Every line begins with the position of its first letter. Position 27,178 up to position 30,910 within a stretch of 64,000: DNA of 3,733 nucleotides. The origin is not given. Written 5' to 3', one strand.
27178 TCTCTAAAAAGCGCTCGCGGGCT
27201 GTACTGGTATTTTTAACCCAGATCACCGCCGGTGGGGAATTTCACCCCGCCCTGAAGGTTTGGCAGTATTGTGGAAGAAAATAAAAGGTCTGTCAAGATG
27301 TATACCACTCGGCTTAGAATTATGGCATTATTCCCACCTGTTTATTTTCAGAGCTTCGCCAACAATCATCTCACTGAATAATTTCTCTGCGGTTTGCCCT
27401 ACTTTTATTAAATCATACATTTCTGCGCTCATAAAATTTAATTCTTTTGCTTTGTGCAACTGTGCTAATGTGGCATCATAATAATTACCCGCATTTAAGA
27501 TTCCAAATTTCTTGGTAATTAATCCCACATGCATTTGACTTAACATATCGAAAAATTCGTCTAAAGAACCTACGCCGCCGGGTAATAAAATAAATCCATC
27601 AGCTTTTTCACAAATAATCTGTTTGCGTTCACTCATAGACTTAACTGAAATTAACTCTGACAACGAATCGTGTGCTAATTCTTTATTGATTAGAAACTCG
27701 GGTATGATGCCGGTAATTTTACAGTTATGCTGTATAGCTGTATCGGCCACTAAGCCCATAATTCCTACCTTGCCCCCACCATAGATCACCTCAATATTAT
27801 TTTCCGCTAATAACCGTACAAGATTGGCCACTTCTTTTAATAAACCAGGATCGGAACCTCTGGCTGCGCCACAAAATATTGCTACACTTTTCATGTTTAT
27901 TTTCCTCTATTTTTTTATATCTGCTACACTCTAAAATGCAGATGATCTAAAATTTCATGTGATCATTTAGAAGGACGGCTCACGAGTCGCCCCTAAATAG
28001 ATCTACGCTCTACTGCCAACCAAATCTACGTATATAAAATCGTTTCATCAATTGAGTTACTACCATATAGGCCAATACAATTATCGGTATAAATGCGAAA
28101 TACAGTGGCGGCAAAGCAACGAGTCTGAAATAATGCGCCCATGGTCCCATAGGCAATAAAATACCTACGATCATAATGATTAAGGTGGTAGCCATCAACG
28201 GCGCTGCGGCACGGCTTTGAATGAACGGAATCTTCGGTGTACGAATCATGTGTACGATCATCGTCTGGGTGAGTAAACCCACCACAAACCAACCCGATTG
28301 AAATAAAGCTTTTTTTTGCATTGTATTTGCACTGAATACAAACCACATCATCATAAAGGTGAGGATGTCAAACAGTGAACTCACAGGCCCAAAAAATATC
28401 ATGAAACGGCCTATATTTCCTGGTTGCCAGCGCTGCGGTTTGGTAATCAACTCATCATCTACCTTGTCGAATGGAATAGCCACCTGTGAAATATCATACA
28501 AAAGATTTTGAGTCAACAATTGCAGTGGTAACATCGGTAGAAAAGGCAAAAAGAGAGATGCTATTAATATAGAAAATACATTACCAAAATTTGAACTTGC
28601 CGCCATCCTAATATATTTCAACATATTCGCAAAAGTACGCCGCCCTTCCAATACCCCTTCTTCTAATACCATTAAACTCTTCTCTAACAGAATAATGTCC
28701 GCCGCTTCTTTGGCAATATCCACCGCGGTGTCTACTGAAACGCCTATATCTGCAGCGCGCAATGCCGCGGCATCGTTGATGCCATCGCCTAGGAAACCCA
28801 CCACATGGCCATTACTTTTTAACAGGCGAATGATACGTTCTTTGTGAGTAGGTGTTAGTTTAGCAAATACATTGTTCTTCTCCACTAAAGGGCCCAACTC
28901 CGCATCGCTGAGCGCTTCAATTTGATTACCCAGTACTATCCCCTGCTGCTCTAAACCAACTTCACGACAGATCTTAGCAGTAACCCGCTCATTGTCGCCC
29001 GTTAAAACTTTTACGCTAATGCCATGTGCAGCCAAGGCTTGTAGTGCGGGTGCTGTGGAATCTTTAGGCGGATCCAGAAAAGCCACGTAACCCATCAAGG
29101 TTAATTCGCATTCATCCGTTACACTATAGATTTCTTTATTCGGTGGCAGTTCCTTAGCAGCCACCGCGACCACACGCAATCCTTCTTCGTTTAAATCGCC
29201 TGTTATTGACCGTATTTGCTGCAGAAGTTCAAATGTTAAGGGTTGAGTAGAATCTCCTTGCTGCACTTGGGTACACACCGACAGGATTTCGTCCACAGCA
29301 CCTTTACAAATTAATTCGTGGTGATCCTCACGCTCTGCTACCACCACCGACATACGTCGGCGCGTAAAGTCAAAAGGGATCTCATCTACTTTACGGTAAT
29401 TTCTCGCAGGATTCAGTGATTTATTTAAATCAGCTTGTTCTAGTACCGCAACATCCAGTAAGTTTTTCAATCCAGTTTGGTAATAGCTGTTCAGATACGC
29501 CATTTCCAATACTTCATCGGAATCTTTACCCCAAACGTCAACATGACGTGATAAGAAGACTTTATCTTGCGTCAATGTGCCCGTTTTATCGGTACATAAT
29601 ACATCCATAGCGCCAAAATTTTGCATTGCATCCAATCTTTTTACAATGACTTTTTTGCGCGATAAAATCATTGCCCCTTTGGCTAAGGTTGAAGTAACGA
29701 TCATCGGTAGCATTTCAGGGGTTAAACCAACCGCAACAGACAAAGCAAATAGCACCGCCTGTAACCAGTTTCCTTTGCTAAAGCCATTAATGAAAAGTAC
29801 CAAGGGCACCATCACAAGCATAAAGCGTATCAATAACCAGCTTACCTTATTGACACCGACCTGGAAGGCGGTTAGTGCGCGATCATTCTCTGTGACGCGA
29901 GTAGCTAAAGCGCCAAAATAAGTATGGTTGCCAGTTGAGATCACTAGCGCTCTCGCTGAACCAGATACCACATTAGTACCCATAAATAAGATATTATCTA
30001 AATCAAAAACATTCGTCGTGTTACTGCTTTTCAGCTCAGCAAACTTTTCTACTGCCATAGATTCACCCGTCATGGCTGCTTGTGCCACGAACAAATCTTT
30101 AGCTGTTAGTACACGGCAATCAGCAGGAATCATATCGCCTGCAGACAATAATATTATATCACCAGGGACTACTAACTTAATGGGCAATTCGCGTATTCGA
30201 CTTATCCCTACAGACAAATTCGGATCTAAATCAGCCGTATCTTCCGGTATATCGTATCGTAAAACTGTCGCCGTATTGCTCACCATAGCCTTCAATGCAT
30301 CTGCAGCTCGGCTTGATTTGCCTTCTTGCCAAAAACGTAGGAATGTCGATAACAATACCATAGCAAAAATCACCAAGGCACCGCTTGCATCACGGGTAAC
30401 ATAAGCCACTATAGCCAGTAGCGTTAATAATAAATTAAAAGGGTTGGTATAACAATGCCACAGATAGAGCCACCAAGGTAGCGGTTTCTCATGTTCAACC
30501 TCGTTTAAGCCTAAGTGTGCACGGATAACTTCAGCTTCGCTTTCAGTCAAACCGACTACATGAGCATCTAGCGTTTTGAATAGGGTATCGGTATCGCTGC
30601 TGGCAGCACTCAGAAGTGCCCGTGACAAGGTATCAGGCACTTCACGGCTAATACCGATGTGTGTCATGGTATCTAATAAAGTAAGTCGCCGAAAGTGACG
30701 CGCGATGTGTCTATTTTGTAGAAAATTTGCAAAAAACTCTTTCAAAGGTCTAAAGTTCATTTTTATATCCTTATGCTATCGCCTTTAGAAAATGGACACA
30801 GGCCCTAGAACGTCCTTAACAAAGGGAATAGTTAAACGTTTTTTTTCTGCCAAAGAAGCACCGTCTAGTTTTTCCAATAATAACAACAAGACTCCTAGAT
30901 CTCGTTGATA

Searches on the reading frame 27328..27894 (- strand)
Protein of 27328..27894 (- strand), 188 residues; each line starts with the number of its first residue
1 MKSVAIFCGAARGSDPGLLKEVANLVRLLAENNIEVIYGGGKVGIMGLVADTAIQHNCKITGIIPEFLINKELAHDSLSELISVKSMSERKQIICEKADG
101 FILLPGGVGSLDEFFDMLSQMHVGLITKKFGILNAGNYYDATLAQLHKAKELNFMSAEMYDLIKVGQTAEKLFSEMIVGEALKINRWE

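Call 103: search_protein_families(library=pfam, proteins=[window:27328-27894:-], max_evalue=0.00001)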
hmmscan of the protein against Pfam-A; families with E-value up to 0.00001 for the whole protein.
window:27328-27894:- (188 aa): 2 families
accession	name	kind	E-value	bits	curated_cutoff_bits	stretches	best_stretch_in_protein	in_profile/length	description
PF03641.19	Lysine_decarbox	-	3.4e-30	105.4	27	1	46-176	1-131/131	Possible lysine decarboxylase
PF18306.6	LDcluster4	-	9e-10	38.8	26.3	1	9-127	8-124/151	SLOG cluster4 family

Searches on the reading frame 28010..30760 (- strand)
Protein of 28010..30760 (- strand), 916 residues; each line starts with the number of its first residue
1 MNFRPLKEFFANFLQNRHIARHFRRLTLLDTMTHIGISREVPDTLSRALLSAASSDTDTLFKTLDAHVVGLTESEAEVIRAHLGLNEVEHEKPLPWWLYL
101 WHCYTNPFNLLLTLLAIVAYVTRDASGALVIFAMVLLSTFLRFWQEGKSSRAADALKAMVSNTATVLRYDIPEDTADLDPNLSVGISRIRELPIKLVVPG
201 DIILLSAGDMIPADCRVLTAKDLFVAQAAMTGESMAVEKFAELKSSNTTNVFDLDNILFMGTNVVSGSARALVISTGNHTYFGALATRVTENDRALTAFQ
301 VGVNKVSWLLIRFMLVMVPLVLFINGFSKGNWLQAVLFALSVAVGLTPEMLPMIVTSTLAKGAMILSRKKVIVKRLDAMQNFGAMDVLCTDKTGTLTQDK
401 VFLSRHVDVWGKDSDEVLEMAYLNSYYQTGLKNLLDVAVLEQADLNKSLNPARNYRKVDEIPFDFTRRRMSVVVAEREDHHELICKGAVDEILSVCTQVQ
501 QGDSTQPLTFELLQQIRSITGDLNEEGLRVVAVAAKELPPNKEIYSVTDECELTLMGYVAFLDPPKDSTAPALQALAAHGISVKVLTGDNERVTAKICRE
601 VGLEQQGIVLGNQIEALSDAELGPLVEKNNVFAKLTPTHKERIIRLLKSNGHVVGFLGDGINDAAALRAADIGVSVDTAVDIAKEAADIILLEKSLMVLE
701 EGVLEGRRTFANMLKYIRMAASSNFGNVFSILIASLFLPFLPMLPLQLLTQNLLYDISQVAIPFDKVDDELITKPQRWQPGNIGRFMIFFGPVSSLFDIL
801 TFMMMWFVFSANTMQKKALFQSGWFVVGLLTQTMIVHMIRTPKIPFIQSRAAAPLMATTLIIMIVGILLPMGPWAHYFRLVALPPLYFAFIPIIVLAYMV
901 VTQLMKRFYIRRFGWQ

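Call 103: search_protein_families(library=pfam, proteins=[window:28010-30760:-], max_evalue=0.00001)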
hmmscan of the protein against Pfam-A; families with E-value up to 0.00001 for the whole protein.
window:28010-30760:- (916 aa): 5 families
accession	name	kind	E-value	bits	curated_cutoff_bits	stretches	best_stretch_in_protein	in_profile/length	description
PF00122.25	E1-E2_ATPase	-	1.7e-39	135.7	28.1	1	188-369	14-181/181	E1-E2 ATPase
PF00689.26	Cation_ATPase_C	-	9.2e-19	68.3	27.3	1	740-908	1-175/175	Cation transporting ATPase, C-terminus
PF00702.32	Hydrolase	-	9.8e-19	68.9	26.4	1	385-671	1-191/191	haloacid dehalogenase-like hydrolase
PF00690.31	Cation_ATPase_N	-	5.8e-12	45.5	20.4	1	56-119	5-69/69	Cation transporter/ATPase, N-terminus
PF13246.12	Cation_ATPase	-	5e-10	39.7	21.7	1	452-499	43-91/91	Cation transport ATPase (P-type)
